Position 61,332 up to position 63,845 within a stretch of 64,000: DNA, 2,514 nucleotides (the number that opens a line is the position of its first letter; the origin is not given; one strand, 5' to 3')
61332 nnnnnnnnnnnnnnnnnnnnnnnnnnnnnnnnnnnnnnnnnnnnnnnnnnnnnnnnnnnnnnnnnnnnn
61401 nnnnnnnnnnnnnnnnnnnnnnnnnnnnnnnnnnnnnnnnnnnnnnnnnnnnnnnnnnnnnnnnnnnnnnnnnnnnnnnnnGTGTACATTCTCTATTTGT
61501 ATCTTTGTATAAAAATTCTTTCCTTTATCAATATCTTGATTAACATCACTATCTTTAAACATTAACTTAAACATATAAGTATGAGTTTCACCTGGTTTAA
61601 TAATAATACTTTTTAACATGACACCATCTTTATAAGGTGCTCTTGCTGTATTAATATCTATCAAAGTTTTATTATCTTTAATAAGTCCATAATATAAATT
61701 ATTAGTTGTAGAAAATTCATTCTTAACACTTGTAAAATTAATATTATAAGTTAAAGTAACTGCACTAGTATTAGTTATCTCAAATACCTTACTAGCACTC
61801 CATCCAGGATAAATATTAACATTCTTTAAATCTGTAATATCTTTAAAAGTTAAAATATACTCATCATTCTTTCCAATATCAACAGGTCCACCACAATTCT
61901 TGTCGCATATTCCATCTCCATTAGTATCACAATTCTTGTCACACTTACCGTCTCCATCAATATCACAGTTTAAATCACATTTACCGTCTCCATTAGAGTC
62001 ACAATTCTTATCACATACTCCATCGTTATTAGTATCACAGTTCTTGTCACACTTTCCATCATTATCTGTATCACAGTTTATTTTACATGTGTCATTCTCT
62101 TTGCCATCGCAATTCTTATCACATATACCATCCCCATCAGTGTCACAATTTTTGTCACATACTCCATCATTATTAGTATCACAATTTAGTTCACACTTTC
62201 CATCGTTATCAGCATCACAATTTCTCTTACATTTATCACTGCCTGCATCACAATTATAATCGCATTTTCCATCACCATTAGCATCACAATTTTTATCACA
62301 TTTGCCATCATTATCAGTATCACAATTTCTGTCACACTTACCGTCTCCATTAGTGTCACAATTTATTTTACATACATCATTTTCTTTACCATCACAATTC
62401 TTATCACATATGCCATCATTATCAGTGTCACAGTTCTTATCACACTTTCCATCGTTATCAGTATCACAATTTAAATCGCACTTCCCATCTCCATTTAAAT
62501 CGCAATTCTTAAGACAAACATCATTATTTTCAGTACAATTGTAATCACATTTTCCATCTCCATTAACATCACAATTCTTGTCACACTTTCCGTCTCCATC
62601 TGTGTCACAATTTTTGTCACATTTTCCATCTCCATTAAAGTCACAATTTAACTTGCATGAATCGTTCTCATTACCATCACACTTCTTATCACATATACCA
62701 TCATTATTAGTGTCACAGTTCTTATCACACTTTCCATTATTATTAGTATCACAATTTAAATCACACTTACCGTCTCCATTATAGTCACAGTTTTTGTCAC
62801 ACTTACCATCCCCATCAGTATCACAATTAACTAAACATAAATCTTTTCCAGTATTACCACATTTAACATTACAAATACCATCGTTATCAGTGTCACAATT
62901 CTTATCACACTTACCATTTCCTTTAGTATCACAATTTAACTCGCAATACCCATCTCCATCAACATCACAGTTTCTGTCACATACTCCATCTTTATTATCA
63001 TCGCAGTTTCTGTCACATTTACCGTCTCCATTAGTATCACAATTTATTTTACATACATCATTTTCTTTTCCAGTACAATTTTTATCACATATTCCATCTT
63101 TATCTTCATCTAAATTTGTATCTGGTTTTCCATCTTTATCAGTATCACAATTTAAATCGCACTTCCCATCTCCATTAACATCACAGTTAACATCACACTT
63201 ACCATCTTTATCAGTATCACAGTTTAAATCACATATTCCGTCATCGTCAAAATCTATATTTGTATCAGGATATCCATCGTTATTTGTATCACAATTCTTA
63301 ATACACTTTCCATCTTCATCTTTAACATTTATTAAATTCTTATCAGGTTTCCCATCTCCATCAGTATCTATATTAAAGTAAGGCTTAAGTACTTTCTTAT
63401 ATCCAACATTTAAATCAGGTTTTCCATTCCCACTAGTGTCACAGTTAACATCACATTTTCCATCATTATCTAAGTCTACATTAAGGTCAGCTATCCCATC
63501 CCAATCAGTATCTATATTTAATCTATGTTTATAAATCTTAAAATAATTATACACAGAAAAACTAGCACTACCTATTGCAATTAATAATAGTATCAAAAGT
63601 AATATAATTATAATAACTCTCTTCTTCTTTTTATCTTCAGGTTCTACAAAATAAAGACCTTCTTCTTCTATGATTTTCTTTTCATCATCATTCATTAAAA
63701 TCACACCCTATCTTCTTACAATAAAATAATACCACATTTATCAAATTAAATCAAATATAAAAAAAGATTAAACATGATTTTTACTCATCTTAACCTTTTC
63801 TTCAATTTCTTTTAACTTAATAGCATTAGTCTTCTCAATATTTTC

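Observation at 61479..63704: About 45 near-perfect 12-aa Cys-Asp repeats (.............) encoded by strictly periodic 36-bp DNA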

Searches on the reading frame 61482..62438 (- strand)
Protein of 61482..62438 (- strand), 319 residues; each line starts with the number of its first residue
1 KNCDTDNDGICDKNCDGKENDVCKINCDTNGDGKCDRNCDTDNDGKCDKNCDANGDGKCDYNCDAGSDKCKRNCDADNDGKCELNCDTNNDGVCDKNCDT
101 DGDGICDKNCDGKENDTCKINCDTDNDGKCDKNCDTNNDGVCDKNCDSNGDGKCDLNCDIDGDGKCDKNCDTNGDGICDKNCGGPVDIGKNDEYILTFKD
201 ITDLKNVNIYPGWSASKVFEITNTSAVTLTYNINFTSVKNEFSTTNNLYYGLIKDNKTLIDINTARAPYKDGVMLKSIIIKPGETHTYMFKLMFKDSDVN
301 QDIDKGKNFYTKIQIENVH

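Call 37: find_related_loci(query=A2, collection=genome_contigs, flank=8000)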
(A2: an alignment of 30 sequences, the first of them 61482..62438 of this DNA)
Query A2 (319 aa) in genome_contigs; peptide patterns used: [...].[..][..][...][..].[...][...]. (x = any residue, [..] = any of these).
600 stretches matched a pattern (row limit reached: there are more); 100 encode a relative of the query (tblastn E <= 1e-3); the best 80 are kept; 79 distinct loci.
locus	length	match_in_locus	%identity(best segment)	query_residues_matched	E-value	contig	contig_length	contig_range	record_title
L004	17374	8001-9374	54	2-309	1e-95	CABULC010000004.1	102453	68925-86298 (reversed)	MAG TPA_asm: uncultured Clostridium sp. isolate MGYG-HGUT-04102 genome assembly, contig: GUT_GENOME256424_4, whole genom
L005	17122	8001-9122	45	1-319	1e-76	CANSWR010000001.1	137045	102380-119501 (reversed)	MAG TPA_asm: uncultured Firmicutes bacterium isolate SRR15510241_bin.26_metawrap_v1.3_MAG genome assembly, contig: NODE.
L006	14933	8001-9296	40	1-315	2e-62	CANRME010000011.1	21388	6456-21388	MAG: uncultured Bacilli bacterium isolate Lapin-030__bin6 genome assembly, contig: Lapin-030__NODE_3445_length_21388_cov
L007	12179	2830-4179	44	1-315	2e-61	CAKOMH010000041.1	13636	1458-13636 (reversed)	MAG: uncultured Bacilli bacterium isolate REFINED_METABAT215_TOP10_CONTIGS_1500_ASSEMBLY_K77_MERGED__Hadza_MoBio_hadza-I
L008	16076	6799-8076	42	1-315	8e-61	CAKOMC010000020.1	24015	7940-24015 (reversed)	MAG: uncultured Bacilli bacterium isolate REFINED_METABAT215_TOP10_CONTIGS_1500_ASSEMBLY_K77_MERGED__Hadza_PheChl_Fiber-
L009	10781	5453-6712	41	1-319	6e-54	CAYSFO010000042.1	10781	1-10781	MAG TPA_asm: uncultured Muribaculaceae bacterium isolate SRP199465_co1_282 genome assembly, contig: NODE_17717_length_10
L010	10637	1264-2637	37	2-316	9e-53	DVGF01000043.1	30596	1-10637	MAG TPA_asm: Candidatus Ventrenecus stercoripullorum isolate CHK197-17881 CHK197__C222910_L30596_ERR3414592, whole genom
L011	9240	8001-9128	36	2-316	6e-50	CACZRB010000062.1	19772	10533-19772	MAG: uncultured Erysipelotrichaceae bacterium isolate RUG12877 genome assembly, contig: RUG12877_asm_62, whole genome sh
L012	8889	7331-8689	55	2-309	8e-97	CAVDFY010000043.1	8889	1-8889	bacterium isolate G02607-L1_cleanbin_000033 genome assembly, contig: Spades_G02607-L1_contig_2862, whole genome shotgun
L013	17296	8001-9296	37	2-319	4e-47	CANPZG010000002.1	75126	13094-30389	MAG: uncultured Bacilli bacterium isolate Lapin-005__bin107 genome assembly, contig: Lapin-005__NODE_380_length_75126_co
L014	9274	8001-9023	43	2-315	4e-70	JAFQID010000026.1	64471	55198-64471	MAG: Bacilli bacterium isolate RGIG1841 Goat_Cecum-5__c22253, whole genome shotgun sequence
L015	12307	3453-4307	50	1-223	3e-46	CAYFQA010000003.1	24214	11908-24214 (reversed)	MAG TPA_asm: uncultured Muribaculaceae bacterium isolate ERP107106_co1_195 genome assembly, contig: NODE_1924_length_242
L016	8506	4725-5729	35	2-319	2e-44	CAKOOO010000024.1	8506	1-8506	MAG: uncultured Bacilli bacterium isolate REFINED_METABAT215_TOP10_CONTIGS_1500_ASSEMBLY_K77_MERGED__Hadza_MoBio_hadza-E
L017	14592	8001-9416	42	1-293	1e-42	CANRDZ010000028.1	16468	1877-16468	MAG: uncultured Bacilli bacterium isolate Lapin-026__bin13 genome assembly, contig: Lapin-026__NODE_4192_length_16468_co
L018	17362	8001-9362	43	1-297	7e-39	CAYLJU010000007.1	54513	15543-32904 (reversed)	MAG TPA_asm: uncultured Muribaculaceae bacterium isolate binchicken_co370_316 genome assembly, contig: NODE_788_length_5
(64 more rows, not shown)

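Call 40: search_protein_families(library=ncbifam, proteins=[L004:13342-13959:+, L004:12079-12642:+, L004:12775-13332:+, L004:13975-14925:+, L004:6584-7780:+], max_evalue=0.1)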
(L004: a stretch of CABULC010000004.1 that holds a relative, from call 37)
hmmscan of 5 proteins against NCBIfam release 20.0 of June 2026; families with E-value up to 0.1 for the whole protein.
L004:13342-13959:+ (206 aa): 3 families
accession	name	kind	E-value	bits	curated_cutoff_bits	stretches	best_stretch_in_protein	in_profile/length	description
TIGR02228.1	sigpep_I_arch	equivalog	1.2e-25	90.2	51.85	1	18-184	3-156/158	signal peptidase I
NF046067.1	SigPepSipWBacil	equivalog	2e-24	86.2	190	1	20-188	2-167/189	signal peptidase I SipW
TIGR02227.1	sigpep_I_bact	equivalog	0.00061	19.7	47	1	55-98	19-64/162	signal peptidase I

L004:12079-12642:+ (188 aa): 0 families

L004:12775-13332:+ (186 aa): 0 families

L004:13975-14925:+ (317 aa): 3 families
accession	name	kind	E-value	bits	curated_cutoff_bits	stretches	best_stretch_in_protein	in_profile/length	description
NF045848.1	MMCAP2_0566_fam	domain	0.043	13.1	90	1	21-82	56-117/322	MMCAP2_0566 family conjugal transfer protein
NF001313.0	PRK00258.2-1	equivalog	0.052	13.1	431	1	164-202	113-151/290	shikimate dehydrogenase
NF045472.1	Opp4B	equivalog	0.064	12.5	450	0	19-51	2-34/319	oligopeptide ABC transporter permease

L004:6584-7780:+ (399 aa): 0 families

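Call 43: predict_structure(alignment_id=A2)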
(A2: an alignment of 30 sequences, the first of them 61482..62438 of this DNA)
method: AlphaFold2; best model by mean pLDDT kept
length: 319 residues; sequences in the alignment: 30
mean_pLDDT: 75.0   pTM: 0.42
mean pLDDT of the five models: 75.0, 74.6, 74.4, 73.1, 71.9
residues with pLDDT >= 90: 35; 70-90: 197; 50-70: 58; < 50: 29
segments of 3 or more residues with pLDDT < 50: 1-3, 13-21, 184-194
pLDDT, mean of each block of 10 residues (from residue 1): 49 43 66 79 76 74 68 67 74 73 67 62 74 78 78 79 80 79 43 48 77 88 84 88 91 90 92 88 89 87 87 79
secondary structure, 60 per line:
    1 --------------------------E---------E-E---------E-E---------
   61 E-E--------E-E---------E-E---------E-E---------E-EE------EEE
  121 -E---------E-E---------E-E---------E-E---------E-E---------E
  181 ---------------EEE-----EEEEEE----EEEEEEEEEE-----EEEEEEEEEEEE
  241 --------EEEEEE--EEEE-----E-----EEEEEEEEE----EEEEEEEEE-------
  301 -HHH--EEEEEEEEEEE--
elements in order: E118-120 E196-198 E204-209 E214-223 E229-240 E249-254 E257-260 E272-280 E285-293 E307-317

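Call 46: fold_search(model_id=the predicted structure, library=pdb)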
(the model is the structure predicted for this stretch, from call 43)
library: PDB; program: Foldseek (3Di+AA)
matches with E <= 10: 1688; with E <= 0.001: 11
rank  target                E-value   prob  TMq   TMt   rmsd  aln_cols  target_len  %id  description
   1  7vrn_A                1.0e-04  1.00  0.23  0.19   6.6       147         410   12  Structure of infectious bursal disease virus Gt strain (released 2022-03-30)
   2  7vrn_I                1.9e-04  1.00  0.23  0.19   6.5       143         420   10  Structure of infectious bursal disease virus Gt strain (released 2022-03-30)
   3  7ehg_C                2.7e-04  1.00  0.22  0.41   6.2       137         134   18  Crystal Structure of MiXBM (released 2022-03-30)
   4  7ehg_E                4.8e-04  1.00  0.22  0.41   6.2       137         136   18  Crystal Structure of MiXBM (released 2022-03-30)
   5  8xcj_F                5.1e-04  0.99  0.22  0.17  17.1       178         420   11  Open State of central tail fiber of bacteriophage lambda upon binding to LamB (gpJ713-LamB complex) (released 2024-05-01)
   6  9pnk_A                5.4e-04  1.00  0.23  0.16   4.8       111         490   15  Crystal structure of the GH29-like fucosidase FucWf4 in complex with fucose (released 2025-11-05)
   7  7vrn_B                6.8e-04  1.00  0.23  0.18   6.3       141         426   12  Structure of infectious bursal disease virus Gt strain (released 2022-03-30)
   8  7ehg_F                7.2e-04  1.00  0.22  0.41   6.2       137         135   18  Crystal Structure of MiXBM (released 2022-03-30)
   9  5fax_A                7.2e-04  1.00  0.20  0.16   8.2       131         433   14  Structure of subtilase SubHal from Bacillus halmapalus (released 2016-05-18)
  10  3wnp_A                8.1e-04  0.99  0.20  0.10   7.1       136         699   14  D308A, F268V, D469Y, A513V, and Y515S quintuple mutant of Bacillus circulans T-3040 cycloisomaltooligosaccharide gluca (released 2014-02-05)
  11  9pnj_A                9.1e-04  1.00  0.23  0.16   4.7       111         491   14  Crystal structure of the GH29-like fucosidase FucWf4 (released 2025-11-05)
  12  7ehg_B                1.0e-03  1.00  0.23  0.43   6.4       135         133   17  Crystal Structure of MiXBM (released 2022-03-30)
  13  7ehg_A                1.1e-03  1.00  0.23  0.43   6.4       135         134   17  Crystal Structure of MiXBM (released 2022-03-30)
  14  8xck_F                1.1e-03  1.00  0.24  0.25  10.5       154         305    9  Closed state of central tail fiber of bacteriophage lambda (released 2024-05-01)
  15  7ehg_G                1.3e-03  0.99  0.20  0.37   7.2       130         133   15  Crystal Structure of MiXBM (released 2022-03-30)
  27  7ueg_A                2.9e-03  0.98  0.20  0.31   7.5       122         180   16  Cryo-EM of bundling pili from Pyrobaculum calidifontis (released 2022-06-29)
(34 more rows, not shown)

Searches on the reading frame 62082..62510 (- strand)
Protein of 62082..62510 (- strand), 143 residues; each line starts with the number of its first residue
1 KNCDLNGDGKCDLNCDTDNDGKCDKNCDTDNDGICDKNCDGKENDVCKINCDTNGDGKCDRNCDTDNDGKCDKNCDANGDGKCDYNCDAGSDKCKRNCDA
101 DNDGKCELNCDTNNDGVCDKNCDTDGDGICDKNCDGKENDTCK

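Call 55: predict_structure(alignment_id=A3)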
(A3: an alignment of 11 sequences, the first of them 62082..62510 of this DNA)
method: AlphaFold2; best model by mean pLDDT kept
length: 143 residues; sequences in the alignment: 11
mean_pLDDT: 47.6   pTM: 0.34
mean pLDDT of the five models: 47.6, 44.6, 43.6, 42.6, 42.1
residues with pLDDT >= 90: 0; 70-90: 2; 50-70: 58; < 50: 83
segments of 3 or more residues with pLDDT < 50: 41-46, 67-69, 77-143
pLDDT, mean of each block of 10 residues (from residue 1): 52 65 62 52 45 53 54 52 38 37 39 40 42 40 33
secondary structure, 60 per line:
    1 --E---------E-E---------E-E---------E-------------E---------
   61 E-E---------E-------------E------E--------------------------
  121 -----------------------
elements in order:

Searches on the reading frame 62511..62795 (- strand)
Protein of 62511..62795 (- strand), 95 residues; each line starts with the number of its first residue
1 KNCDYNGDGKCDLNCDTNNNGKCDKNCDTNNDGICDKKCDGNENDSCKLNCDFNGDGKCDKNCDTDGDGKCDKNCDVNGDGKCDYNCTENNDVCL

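Call 17: search_solved_structures(query=window:62511-62795:-, max_evalue=10, show_alignments=3)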
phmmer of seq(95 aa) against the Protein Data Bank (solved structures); distinct sequences matched with E-value up to 10: 2.
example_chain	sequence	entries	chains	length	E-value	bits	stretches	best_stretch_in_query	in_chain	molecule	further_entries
2m7n_A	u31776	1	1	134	0.71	13.5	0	73-86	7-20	Calcium-binding protein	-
1jfj_A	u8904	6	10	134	0.73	13.5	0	73-86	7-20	CALCIUM-BINDING PROTEIN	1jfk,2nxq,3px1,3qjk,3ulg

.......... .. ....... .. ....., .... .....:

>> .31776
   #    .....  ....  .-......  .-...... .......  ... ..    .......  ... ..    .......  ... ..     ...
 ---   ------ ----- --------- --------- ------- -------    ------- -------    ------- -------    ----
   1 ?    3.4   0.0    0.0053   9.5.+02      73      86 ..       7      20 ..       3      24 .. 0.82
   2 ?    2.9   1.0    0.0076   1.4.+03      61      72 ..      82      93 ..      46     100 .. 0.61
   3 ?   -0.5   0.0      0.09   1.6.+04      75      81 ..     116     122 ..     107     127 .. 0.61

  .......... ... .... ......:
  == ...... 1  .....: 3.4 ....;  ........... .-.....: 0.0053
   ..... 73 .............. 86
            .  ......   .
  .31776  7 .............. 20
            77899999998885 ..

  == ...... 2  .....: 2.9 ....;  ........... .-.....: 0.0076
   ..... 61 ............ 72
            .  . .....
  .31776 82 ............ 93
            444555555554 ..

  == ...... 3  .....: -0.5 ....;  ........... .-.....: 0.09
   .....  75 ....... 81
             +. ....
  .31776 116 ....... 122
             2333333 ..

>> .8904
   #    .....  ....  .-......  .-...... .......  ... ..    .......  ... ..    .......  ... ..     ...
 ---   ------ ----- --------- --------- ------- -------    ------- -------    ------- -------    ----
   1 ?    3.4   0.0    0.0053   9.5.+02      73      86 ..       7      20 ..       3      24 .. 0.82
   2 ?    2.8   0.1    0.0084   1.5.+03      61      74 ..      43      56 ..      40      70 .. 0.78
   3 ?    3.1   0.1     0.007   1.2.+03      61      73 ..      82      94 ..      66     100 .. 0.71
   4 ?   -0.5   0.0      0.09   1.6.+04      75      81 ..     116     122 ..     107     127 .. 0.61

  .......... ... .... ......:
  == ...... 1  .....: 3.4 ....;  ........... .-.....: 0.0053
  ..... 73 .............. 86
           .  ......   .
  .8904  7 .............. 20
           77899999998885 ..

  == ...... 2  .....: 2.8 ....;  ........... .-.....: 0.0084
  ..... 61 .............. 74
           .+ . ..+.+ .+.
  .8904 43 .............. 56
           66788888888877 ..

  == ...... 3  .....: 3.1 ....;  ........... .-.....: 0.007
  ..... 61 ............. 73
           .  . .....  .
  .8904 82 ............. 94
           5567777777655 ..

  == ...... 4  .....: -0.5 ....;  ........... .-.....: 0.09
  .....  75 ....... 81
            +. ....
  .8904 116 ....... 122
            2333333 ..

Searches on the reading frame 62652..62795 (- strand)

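Call 61: search_protein_families(library=pfam, proteins=[window:62652-62795:-], max_evalue=10)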
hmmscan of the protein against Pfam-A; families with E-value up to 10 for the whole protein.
seq(48 aa): 8 families
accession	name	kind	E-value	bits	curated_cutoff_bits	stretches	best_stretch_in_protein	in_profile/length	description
PF00036.39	EF-hand_1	-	0.21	11.6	25.4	2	15-25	9-19/29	EF hand domain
PF00066.22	Notch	-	0.28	12.1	21.2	3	19-30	15-26/36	LNR domain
PF22807.2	TrAA12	-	0.48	9.1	30.9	1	2-42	392-432/463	TrAA12-like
PF13841.11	Defensin_beta_2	-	0.77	10.7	22.2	2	30-43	4-17/30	Beta defensin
PF13405.12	EF-hand_6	-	0.92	9.9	25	0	16-25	10-19/30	EF-hand domain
PF13202.12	EF-hand_5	-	0.99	9.5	25.9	1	4-10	9-15/25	EF hand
PF13517.12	FG-GAP_3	-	1.7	9.8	26.9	1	4-13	1-10/61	FG-GAP-like repeat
PF00404.24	Dockerin_1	-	3.9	8.2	22.9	0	1-12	34-45/57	Dockerin type I domain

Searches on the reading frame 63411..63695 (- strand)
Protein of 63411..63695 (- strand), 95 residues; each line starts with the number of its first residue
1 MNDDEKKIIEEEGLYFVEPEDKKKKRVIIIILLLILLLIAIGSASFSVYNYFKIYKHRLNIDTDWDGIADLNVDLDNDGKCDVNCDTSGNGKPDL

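Call 84: search_protein_families(library=ncbifam, alignment_id=A6, max_evalue=1)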
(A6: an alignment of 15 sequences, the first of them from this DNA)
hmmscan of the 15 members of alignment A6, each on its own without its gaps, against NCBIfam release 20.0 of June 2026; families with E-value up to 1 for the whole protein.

A. member 1, seq(95 aa): 10 families
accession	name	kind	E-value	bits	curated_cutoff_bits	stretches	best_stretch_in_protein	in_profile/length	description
NF004285.1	PRK05696.1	equivalog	0.0023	17.8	179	1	17-46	10-39/171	flagellar basal body-associated protein FliL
NF011715.0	PRK15136.1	equivalog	0.023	13.3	563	1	18-60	12-51/390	multidrug efflux MFS transporter periplasmic adaptor subunit EmrA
NF011885.0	PRK15358.1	equivalog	0.024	14.2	418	1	29-86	92-149/260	type III secretion systems effector SseF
NF006283.1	PRK08455.1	equivalog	0.057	13.1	187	1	18-42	10-34/182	flagellar basal body-associated protein FliL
TIGR00247.1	TIGR00247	hypoth_equivalog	0.057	12.4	103.4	1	24-62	1-37/347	endolytic transglycosylase MltG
NF053671.1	bindosome_BasC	exception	0.071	13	260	1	22-59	4-41/140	bindosome assembly system protein BasC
NF047909.1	CellAnchorMapZStrp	equivalog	0.097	11.5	700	1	20-50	158-186/474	cell division site-positioning protein MapZ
NF005435.1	PRK07021.1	equivalog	0.098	12.5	131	1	21-53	2-34/157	flagellar basal body-associated protein FliL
TIGR04526.1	predic_Ig_block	subfamily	0.17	10.8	150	1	22-79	2-55/693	putative immunoglobulin-blocking virulence protein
NF047981.1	RC1041_fam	subfamily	0.18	11.6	90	1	9-52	4-41/57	RC1041 family protein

B. families by the number of members that match (of 15 scanned): 59 families (the first 25 are shown)
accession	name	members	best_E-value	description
NF004285.1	PRK05696.1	10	0.0009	flagellar basal body-associated protein FliL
NF042931.1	SAG1386_EF1546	7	0.0017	SAG1386/EF1546 family surface-associated protein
NF006283.1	PRK08455.1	7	0.0022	flagellar basal body-associated protein FliL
NF047909.1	CellAnchorMapZStrp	7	0.008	cell division site-positioning protein MapZ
NF010008.0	PRK13481.1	6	0.00055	glycosyltransferase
TIGR03927.1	T7SS_EssA_Firm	5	0.0033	type VII secretion protein EssA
NF045846.1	MSC0882_dom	5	0.0048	MSC_0882 family membrane protein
NF033483.0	PknB_PASTA_kin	4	0.0015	Stk1 family PASTA domain-containing Ser/Thr kinase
NF045999.1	MAG1140_fam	4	0.0048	MAG1140 family protein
NF007061.0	PRK09506.1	4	0.0056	bifunctional glycosyl transferase/transpeptidase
NF047981.1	RC1041_fam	4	0.0061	RC1041 family protein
NF011715.0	PRK15136.1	4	0.007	multidrug efflux MFS transporter periplasmic adaptor subunit EmrA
TIGR03503.1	TIGR03503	4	0.018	TIGR03503 family protein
NF047991.1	RP671aFamTckup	4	0.025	RP671a family tick cell line-upregulated protein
NF045849.1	ICE_MMCAP2_0565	3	0.0014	Mbov_0395 family pilin-like conjugal transfer protein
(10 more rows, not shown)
